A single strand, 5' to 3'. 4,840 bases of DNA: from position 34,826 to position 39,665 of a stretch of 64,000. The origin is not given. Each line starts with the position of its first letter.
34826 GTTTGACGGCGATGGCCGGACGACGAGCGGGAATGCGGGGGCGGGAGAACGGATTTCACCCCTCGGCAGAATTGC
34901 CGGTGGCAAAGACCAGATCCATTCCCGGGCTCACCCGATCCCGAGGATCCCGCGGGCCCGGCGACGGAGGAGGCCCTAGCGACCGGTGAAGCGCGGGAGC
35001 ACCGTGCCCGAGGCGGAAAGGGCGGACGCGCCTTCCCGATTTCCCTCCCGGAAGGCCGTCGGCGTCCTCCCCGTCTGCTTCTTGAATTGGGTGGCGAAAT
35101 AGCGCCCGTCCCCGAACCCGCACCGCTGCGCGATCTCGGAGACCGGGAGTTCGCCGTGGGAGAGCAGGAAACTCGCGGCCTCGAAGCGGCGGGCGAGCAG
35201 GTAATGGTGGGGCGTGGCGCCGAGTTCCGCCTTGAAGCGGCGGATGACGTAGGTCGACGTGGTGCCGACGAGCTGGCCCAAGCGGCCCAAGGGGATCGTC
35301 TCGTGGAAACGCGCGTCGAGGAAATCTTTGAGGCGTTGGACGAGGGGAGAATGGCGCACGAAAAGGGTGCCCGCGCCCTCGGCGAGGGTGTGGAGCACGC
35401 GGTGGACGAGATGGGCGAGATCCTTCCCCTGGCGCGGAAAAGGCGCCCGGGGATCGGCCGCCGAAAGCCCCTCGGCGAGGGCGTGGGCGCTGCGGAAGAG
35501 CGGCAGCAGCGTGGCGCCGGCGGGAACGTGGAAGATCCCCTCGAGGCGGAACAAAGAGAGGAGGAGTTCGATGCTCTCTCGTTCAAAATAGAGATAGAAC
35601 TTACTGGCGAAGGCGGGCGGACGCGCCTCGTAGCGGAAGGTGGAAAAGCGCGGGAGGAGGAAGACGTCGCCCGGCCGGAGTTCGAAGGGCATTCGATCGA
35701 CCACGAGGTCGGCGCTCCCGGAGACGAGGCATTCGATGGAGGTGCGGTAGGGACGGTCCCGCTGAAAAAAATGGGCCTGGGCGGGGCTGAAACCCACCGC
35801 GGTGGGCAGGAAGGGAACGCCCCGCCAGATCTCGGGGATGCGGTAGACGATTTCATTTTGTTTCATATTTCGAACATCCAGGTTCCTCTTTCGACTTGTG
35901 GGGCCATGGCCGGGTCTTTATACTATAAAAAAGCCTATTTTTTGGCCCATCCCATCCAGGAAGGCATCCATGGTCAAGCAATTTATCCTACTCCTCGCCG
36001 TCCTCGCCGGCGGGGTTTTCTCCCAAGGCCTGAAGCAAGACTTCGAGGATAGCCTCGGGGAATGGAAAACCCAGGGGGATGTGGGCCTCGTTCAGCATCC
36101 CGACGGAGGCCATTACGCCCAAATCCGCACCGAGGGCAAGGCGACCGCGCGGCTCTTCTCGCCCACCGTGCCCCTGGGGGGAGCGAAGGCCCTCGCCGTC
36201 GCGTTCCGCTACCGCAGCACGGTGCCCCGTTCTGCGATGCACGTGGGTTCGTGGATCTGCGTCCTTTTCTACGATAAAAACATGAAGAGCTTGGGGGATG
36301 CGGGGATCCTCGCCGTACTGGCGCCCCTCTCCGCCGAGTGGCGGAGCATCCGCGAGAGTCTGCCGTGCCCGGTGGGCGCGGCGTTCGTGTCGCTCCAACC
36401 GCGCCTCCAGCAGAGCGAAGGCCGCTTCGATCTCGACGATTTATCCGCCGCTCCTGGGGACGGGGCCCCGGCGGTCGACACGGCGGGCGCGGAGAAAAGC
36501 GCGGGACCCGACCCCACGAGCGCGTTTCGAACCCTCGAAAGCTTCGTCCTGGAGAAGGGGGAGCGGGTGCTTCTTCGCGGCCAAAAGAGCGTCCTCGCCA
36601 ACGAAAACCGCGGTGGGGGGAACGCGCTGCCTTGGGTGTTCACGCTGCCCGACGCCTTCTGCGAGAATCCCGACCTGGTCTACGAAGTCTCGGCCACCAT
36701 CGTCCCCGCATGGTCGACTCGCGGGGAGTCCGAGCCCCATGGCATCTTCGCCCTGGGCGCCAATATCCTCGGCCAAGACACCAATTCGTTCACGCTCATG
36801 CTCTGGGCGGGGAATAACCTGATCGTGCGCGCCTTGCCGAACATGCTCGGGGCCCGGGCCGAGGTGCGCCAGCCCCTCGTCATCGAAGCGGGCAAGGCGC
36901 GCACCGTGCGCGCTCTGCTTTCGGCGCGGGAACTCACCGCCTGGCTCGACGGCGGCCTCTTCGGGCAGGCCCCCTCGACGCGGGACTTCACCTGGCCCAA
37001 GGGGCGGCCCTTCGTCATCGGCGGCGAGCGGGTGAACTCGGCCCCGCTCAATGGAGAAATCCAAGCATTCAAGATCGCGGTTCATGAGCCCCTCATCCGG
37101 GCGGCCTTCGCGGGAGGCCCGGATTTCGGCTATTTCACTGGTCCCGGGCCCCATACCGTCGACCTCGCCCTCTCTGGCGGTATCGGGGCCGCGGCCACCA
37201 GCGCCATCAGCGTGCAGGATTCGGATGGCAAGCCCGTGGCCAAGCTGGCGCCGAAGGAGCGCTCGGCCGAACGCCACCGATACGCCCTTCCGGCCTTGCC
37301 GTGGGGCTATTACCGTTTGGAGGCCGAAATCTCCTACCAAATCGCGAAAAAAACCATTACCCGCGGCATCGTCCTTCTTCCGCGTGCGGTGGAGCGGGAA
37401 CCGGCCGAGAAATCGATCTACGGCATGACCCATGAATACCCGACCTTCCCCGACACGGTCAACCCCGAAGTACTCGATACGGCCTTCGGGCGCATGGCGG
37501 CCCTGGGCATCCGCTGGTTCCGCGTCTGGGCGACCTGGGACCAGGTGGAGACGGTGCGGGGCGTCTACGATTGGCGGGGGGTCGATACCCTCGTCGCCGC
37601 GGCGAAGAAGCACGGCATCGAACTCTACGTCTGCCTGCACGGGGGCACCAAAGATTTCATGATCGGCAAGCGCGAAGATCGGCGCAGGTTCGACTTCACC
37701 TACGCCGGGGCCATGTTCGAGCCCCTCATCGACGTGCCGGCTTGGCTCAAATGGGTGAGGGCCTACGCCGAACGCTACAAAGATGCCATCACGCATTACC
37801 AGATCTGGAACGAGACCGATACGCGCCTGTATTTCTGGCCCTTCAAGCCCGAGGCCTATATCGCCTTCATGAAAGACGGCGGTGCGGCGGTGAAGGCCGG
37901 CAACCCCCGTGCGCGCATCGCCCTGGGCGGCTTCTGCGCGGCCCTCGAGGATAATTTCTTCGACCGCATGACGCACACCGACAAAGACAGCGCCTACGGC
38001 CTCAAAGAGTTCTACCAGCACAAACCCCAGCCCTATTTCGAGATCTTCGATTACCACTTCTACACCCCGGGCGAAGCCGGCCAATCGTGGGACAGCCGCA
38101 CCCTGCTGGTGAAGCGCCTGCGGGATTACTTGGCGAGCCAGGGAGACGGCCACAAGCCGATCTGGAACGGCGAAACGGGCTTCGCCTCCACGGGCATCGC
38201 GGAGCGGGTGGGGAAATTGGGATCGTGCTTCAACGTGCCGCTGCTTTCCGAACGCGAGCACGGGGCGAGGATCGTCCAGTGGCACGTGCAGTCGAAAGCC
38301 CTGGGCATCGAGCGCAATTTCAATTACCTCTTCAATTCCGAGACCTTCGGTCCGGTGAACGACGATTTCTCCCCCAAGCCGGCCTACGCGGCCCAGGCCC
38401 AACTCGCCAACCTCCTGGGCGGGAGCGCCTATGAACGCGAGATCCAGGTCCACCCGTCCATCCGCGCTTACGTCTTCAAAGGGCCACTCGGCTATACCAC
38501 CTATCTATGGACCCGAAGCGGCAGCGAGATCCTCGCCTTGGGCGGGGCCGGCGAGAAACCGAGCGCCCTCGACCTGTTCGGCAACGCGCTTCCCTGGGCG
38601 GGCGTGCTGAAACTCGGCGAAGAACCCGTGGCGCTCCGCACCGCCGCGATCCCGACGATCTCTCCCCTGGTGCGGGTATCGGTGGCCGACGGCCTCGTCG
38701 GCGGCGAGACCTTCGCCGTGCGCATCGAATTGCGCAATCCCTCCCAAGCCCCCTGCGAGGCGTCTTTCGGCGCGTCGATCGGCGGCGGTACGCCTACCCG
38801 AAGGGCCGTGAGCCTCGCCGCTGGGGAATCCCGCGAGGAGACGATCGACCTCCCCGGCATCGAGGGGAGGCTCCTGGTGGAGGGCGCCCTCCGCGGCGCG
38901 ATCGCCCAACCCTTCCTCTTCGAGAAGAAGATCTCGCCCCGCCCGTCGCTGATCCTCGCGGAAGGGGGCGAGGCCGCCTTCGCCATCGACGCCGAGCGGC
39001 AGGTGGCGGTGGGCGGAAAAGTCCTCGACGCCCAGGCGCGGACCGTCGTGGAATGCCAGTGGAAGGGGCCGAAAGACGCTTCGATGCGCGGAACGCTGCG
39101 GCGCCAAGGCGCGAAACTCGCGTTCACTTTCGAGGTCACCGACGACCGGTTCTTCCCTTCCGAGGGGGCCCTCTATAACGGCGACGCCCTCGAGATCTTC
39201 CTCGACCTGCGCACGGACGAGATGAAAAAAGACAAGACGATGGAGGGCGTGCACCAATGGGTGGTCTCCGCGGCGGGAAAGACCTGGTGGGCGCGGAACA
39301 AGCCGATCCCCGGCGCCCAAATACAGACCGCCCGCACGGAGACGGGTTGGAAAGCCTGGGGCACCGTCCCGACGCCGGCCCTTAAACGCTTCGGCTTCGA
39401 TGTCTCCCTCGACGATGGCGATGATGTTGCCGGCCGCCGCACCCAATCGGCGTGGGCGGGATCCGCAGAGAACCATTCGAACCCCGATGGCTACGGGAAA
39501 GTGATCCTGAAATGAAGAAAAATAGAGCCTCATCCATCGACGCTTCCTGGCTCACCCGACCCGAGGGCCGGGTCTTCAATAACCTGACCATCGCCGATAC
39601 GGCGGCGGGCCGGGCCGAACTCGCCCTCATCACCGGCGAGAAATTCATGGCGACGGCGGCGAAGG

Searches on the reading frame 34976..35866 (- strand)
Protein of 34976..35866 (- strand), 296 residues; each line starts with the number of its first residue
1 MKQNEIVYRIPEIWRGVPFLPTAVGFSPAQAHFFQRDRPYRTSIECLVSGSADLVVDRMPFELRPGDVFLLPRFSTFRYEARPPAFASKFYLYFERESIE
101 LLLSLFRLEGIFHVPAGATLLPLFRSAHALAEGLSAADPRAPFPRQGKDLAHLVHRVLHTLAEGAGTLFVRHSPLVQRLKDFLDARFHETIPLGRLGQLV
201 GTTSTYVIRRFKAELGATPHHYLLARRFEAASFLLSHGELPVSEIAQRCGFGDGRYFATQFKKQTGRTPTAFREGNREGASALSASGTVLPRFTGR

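Call 6: search_protein_families(library=pfam, proteins=[window:34976-35866:-], max_evalue=0.01)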
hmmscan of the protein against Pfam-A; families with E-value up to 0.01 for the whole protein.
window:34976-35866:- (296 aa): 3 families
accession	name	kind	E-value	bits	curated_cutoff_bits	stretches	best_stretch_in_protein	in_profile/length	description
PF12833.13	HTH_18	-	1.7e-20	73.5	33.6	1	199-274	4-79/80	Helix-turn-helix domain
PF00165.29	HTH_AraC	-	1.5e-15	57.3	26.6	1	237-273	6-41/42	Bacterial regulatory helix-turn-helix proteins, AraC family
PF02311.25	AraC_binding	-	5.1e-07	29.9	21.1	1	29-135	11-120/135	AraC-like ligand binding domain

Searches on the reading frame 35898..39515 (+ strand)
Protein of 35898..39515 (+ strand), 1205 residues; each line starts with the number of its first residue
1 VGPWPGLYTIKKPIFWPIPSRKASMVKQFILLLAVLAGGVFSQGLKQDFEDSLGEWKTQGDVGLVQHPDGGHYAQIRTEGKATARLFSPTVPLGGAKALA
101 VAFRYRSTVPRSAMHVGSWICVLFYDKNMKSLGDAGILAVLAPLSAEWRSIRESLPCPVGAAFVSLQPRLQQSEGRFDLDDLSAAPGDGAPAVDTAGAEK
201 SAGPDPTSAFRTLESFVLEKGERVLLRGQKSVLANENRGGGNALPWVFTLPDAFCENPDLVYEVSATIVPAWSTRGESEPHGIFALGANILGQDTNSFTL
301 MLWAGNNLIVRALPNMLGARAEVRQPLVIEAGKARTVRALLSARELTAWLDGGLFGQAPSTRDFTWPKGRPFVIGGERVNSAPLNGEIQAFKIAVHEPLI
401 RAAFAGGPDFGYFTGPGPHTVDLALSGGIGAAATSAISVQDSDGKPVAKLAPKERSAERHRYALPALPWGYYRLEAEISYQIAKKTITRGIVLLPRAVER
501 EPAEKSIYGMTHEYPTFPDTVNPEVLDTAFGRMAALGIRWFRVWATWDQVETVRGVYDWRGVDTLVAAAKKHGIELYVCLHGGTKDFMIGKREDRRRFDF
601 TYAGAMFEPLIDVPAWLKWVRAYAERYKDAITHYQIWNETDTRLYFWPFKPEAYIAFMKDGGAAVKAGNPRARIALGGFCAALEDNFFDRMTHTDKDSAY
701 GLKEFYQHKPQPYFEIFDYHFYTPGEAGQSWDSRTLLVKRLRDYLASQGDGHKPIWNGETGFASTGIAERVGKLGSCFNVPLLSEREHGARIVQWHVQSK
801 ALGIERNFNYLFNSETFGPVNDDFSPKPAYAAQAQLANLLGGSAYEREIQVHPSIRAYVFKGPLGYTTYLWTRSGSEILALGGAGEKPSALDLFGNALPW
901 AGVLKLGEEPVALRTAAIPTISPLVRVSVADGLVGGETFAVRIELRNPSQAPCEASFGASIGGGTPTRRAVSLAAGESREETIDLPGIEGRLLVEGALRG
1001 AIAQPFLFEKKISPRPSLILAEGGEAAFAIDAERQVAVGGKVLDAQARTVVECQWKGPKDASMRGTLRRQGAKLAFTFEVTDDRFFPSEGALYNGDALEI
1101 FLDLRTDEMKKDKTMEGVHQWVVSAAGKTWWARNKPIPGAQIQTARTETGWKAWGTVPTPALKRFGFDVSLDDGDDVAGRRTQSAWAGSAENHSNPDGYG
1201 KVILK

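Call 32: search_protein_families(library=pfam, proteins=[window:35898-39515:+], max_evalue=0.001)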
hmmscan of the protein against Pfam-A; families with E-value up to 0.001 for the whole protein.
window:35898-39515:+ (1205 aa): 3 families
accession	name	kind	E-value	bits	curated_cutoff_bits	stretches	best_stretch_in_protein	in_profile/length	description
PF06452.16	CBM9_1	-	1.9e-07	31.6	23.4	1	1059-1205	29-183/185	Carbohydrate family 9 binding domain-like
PF13385.13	Laminin_G_3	-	0.00036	21.2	27.6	1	287-393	39-140/151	Concanavalin A-like lectin/glucanases superfamily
PF00150.24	Cellulase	-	0.00044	20.3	23.5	1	520-764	17-240/272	Cellulase (glycosyl hydrolase family 5)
